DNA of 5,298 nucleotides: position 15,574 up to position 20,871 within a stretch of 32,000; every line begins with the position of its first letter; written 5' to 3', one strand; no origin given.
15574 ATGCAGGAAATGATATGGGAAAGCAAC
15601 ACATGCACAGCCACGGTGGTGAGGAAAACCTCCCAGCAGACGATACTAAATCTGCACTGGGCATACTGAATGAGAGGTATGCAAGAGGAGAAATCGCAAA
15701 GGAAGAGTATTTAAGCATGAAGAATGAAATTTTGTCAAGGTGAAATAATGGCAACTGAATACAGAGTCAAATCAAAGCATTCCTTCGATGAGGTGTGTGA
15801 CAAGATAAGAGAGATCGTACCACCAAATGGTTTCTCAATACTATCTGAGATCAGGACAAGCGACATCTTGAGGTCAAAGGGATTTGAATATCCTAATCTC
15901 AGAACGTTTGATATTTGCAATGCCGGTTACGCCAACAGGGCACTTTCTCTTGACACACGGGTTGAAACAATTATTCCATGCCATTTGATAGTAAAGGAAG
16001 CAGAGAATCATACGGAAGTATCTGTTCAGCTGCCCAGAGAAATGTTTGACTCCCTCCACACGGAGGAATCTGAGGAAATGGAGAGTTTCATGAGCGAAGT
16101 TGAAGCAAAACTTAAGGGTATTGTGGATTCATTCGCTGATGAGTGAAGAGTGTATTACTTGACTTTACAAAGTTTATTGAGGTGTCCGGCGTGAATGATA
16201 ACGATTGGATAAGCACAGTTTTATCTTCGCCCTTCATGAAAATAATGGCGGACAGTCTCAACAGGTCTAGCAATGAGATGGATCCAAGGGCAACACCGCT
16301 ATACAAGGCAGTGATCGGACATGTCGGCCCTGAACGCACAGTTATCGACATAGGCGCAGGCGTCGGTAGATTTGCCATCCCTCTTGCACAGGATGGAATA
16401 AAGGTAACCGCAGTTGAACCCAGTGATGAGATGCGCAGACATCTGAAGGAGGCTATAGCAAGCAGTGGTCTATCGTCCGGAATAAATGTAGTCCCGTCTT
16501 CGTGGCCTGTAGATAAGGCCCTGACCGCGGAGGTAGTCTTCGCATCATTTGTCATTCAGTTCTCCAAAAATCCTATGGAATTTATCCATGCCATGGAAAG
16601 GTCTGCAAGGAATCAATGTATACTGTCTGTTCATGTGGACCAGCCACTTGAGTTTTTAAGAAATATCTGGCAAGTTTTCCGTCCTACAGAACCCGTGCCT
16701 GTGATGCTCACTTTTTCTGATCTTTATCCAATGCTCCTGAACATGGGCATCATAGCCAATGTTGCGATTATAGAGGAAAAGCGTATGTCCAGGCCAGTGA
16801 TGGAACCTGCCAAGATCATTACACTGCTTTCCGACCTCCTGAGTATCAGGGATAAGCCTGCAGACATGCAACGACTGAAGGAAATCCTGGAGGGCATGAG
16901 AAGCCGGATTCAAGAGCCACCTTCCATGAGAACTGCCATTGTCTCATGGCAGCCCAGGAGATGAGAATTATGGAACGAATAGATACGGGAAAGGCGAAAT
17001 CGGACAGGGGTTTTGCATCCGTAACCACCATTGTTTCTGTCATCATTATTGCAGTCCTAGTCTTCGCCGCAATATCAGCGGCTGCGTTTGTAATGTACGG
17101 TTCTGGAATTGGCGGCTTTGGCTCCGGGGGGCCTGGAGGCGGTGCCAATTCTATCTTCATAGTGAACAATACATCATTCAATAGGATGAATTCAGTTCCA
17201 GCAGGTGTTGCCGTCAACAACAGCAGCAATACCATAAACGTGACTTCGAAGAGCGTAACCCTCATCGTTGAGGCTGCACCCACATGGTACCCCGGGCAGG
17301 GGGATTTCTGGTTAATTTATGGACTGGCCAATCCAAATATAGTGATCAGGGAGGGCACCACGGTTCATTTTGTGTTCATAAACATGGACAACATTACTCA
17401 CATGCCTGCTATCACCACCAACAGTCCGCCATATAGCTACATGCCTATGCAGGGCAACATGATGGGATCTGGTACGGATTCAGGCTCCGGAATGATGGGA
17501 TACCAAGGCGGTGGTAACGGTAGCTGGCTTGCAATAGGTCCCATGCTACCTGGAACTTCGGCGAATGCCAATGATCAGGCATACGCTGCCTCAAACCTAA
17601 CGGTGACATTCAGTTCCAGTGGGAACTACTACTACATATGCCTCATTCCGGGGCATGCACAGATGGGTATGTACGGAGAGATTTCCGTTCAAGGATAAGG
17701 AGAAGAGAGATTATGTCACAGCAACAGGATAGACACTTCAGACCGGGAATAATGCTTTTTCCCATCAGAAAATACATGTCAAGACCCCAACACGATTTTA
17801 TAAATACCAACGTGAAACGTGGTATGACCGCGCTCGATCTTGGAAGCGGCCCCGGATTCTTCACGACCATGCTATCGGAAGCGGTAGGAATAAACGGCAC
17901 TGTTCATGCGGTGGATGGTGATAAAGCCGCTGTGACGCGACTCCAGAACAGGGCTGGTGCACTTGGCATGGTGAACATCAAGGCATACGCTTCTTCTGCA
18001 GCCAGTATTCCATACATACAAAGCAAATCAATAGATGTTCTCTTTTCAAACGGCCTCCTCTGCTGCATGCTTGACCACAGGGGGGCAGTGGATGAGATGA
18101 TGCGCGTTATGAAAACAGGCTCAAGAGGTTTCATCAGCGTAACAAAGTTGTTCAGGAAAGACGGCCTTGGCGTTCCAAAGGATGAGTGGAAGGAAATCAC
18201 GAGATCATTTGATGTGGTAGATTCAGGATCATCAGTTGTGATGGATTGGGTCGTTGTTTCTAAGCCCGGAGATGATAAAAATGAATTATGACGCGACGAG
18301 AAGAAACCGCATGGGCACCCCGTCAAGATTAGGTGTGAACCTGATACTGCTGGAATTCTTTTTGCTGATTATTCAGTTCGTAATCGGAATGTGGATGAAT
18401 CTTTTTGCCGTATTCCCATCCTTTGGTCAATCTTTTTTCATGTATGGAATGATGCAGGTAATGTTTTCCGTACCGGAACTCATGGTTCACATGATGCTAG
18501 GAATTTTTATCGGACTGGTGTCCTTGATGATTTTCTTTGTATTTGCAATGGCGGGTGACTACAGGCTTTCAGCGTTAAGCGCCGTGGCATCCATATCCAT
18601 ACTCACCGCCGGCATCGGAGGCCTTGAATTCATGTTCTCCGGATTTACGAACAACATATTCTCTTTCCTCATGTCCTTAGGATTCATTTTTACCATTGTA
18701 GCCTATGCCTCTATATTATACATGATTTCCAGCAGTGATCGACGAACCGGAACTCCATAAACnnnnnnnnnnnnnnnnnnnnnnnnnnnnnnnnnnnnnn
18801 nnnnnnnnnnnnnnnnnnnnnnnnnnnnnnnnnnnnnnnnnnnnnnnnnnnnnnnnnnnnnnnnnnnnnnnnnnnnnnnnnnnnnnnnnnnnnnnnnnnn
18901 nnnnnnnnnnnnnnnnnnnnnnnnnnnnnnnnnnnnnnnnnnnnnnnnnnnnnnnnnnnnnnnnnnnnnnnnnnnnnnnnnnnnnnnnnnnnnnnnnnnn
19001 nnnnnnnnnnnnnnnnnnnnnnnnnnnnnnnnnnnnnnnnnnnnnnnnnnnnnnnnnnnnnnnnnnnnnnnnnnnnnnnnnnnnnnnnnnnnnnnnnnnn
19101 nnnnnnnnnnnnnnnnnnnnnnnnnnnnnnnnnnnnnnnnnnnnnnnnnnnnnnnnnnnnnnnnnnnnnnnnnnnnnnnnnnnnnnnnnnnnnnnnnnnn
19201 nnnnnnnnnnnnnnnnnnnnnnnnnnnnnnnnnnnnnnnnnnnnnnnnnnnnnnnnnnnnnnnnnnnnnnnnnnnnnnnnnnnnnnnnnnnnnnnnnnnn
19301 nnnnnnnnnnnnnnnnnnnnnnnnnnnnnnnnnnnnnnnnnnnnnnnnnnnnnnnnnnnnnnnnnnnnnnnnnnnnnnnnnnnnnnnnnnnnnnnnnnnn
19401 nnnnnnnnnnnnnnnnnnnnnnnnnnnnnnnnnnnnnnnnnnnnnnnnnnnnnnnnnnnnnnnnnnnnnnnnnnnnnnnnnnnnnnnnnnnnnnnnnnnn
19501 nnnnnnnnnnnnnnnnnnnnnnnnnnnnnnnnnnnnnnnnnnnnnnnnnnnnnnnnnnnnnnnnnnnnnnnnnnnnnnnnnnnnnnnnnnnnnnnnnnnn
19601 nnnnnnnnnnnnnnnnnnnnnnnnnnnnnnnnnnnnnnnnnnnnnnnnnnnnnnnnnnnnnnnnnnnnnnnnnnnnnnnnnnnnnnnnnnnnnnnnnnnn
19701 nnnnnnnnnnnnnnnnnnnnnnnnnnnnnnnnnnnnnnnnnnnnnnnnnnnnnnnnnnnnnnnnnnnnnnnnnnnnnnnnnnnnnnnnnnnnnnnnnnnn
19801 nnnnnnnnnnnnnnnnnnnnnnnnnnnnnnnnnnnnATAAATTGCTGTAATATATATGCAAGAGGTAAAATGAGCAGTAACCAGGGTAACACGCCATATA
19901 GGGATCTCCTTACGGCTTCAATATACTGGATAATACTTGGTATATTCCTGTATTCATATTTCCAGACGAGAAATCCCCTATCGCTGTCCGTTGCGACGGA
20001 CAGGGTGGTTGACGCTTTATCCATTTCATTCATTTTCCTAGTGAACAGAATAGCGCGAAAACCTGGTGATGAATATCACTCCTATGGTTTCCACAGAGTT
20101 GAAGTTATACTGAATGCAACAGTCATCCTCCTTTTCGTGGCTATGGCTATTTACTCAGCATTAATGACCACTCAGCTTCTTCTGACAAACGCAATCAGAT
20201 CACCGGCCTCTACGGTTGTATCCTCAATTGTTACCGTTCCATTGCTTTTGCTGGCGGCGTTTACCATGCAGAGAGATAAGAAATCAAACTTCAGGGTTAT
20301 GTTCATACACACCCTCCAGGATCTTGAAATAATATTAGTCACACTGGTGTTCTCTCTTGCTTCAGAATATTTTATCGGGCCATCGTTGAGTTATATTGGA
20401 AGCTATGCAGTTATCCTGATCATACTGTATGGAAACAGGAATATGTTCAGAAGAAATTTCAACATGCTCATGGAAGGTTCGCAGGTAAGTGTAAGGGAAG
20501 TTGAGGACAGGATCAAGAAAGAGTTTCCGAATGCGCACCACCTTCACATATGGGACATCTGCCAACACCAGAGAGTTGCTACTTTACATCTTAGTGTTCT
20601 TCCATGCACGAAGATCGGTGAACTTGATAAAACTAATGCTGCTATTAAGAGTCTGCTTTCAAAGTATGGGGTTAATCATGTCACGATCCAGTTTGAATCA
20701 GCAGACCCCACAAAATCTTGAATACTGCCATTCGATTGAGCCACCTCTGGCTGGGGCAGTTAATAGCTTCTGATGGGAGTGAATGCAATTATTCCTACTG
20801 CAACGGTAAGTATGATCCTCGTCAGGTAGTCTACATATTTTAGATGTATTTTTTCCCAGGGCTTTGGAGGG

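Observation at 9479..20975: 40/42-identical direct repeats bracket an 11.4 kb ATPase plus metal-resistance module immediately next to the tyrosine integrase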

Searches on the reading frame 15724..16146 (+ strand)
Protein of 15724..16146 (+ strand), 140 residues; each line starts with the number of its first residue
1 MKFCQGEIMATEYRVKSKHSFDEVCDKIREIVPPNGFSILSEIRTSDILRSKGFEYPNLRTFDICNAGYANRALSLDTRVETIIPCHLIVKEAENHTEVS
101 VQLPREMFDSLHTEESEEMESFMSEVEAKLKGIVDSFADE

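Call 9: search_protein_families(library=pfam, proteins=[window:15724-16146:+], max_evalue=0.01)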
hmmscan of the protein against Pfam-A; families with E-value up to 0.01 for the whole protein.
window:15724-16146:+ (140 aa): 1 family
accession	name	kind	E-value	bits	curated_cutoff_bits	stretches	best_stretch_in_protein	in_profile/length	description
PF03625.19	DUF302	-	2e-09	37.6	23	1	46-102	4-61/63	Domain of unknown function DUF302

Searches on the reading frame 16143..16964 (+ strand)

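Call 9: search_protein_families(library=pfam, proteins=[window:16143-16964:+], max_evalue=0.01)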
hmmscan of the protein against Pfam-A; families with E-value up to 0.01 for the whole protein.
window:16143-16964:+ (273 aa): 7 families
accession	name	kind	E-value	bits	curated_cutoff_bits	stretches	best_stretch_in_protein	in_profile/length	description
PF08241.18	Methyltransf_11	-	2.7e-09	38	21.2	1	68-158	1-90/95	Methyltransferase domain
PF13489.12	Methyltransf_23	-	1.4e-07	31.9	27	1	64-156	23-109/164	Methyltransferase domain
PF08242.18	Methyltransf_12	-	2.9e-07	31.6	30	1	68-159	1-96/98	Methyltransferase domain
PF13649.12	Methyltransf_25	-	4.3e-07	31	27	1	67-153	1-91/97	Methyltransferase domain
PF02475.24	TRM5-TYW2_MTfase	-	1.9e-05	25.1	28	1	59-164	32-136/164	TRM5/TYW2 methyltransferase domain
PF04445.19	SAM_MT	-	0.0038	17.1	26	1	46-105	54-113/230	Putative SAM-dependent methyltransferase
PF00398.26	RrnaAD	-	0.0057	16.2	24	1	63-106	30-73/263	Ribosomal RNA adenine dimethylase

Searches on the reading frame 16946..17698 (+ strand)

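Call 9: search_protein_families(library=pfam, proteins=[window:16946-17698:+], max_evalue=0.01)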
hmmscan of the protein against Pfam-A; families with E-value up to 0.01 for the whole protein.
window:16946-17698:+ (250 aa): 2 families
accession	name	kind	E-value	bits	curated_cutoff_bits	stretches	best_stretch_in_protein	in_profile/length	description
PF00127.26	Copper-bind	-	1.2e-05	26.1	21.2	1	216-249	68-99/99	Copper binding proteins, plastocyanin/azurin family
PF07731.20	Cu-oxidase_2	-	0.0063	16.7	20.4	0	213-248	96-133/137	Multicopper oxidase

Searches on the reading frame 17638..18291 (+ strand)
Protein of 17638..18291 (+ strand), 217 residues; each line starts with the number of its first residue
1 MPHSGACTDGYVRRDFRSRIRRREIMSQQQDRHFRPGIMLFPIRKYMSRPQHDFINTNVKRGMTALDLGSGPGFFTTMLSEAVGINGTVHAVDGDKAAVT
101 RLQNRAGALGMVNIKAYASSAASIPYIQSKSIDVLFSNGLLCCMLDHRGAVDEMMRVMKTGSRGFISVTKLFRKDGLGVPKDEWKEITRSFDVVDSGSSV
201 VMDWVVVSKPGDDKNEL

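Call 9: search_protein_families(library=pfam, proteins=[window:17638-18291:+], max_evalue=0.01)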
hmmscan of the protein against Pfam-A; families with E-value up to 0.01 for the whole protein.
window:17638-18291:+ (217 aa): 12 families
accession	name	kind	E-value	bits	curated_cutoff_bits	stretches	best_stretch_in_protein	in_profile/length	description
PF13847.12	Methyltransf_31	-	6.2e-16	58.8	27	1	60-166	2-109/145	Methyltransferase domain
PF13649.12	Methyltransf_25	-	2.1e-12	48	27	1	66-161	2-96/97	Methyltransferase domain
PF08241.18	Methyltransf_11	-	2.4e-12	47.8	21.2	1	66-163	1-92/95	Methyltransferase domain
PF01209.24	Ubie_methyltran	-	1e-09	38.6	20.1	1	57-163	43-148/233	ubiE/COQ5 methyltransferase family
PF08242.18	Methyltransf_12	-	1.2e-07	32.8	30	1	66-161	1-95/98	Methyltransferase domain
PF01728.25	FtsJ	-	4.3e-06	27.2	24.1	1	59-140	19-100/181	FtsJ-like methyltransferase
PF01135.25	PCMT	-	0.00015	22.1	20.3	1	53-114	67-126/210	Protein-L-isoaspartate(D-aspartate) O-methyltransferase (PCMT)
PF01189.24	Methyltr_RsmB-F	-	0.00036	20.7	27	1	60-125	7-72/199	16S rRNA methyltransferase RsmB/F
PF05175.20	MTS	-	0.00099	19.2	23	1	61-138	31-105/170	Methyltransferase small domain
PF13489.12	Methyltransf_23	-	0.0027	17.9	27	1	53-168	11-118/164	Methyltransferase domain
PF13679.12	Methyltransf_32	-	0.0063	16.9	27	1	59-126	23-94/143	Methyltransferase domain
PF13578.12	Methyltransf_24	-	0.0087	17.4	26.3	0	67-139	2-76/105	Methyltransferase domain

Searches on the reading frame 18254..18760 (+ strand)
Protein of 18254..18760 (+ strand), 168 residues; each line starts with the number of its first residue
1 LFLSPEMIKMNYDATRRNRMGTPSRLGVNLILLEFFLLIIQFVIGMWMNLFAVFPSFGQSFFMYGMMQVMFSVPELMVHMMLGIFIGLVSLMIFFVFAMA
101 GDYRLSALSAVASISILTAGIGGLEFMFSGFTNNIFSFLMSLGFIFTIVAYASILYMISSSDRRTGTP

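Call 10: search_protein_families(library=pfam, proteins=[window:18254-18760:+], max_evalue=0.01)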
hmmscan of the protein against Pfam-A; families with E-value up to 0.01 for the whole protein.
window:18254-18760:+ (168 aa): 0 families

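Call 15: search_protein_families(library=ncbifam, proteins=[window:18254-18760:+], max_evalue=1)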
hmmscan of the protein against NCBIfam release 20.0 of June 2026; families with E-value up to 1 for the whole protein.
window:18254-18760:+ (168 aa): 0 families

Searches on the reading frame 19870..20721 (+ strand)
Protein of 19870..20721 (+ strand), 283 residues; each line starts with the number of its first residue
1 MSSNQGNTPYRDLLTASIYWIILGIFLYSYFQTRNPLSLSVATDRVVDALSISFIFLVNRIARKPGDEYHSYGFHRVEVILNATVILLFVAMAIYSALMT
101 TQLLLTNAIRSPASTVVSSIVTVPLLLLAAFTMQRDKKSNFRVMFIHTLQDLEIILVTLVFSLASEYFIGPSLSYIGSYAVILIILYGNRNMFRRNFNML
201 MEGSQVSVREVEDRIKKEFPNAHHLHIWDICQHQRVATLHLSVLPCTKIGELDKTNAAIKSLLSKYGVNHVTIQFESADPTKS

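Call 10: search_protein_families(library=pfam, proteins=[window:19870-20721:+], max_evalue=0.01)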
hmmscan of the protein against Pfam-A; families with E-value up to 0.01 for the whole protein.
window:19870-20721:+ (283 aa): 2 families
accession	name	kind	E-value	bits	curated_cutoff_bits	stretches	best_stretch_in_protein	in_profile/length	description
PF01545.26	Cation_efflux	-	1.5e-17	64.5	26.6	1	16-201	5-198/198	Cation efflux family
PF16916.11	ZT_dimer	-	1.6e-05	25.2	26.7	1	217-277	17-77/78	Dimerisation domain of Zinc Transporter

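Call 28: find_encoding_contigs(protein=window:19870-20721:+, flank=10000, max_places=10)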
Protein window:19870-20721:+ (283 aa): 6 contigs read that carry it; 2 places shown.
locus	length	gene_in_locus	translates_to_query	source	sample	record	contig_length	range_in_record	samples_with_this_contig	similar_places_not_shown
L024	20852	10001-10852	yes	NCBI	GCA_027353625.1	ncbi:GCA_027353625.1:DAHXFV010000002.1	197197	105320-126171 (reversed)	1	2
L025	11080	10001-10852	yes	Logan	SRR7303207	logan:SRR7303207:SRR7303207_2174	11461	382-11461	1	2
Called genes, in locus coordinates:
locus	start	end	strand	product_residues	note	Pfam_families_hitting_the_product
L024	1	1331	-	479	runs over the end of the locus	PF01637:ATPase_2, PF13173:AAA_14, PF01022:HTH_5 (faint), PF03008:DUF234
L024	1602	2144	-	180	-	PF07681:DoxX (faint)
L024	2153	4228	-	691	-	PF04945:YHS, PF00122:E1-E2_ATPase, PF00702:Hydrolase, PF08282:Hydrolase_3 (weak)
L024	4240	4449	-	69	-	PF04945:YHS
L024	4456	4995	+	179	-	PF24273:TRASH_HVO_1752_C (weak), PF08394:Arc_trans_TRASH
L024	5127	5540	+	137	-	-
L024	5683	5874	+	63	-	PF09851:SHOCT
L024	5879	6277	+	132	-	PF03625:DUF302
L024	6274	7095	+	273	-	PF13489:Methyltransf_23 (weak), PF02475:TRM5-TYW2_MTfase (faint), PF08241:Methyltransf_11, PF08242:Methyltransf_12 (weak), PF13649:Methyltransf_25 (weak)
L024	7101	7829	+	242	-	PF00127:Copper-bind (faint)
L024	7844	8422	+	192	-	PF01209:Ubie_methyltran, PF01728:FtsJ (weak), PF13847:Methyltransf_31, PF08241:Methyltransf_11, PF08242:Methyltransf_12, PF13649:Methyltransf_25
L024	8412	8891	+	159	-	-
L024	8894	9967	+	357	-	-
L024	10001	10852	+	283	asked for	PF01545:Cation_efflux, PF16916:ZT_dimer (faint)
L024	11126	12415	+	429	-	-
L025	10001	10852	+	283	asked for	PF01545:Cation_efflux, PF16916:ZT_dimer (faint)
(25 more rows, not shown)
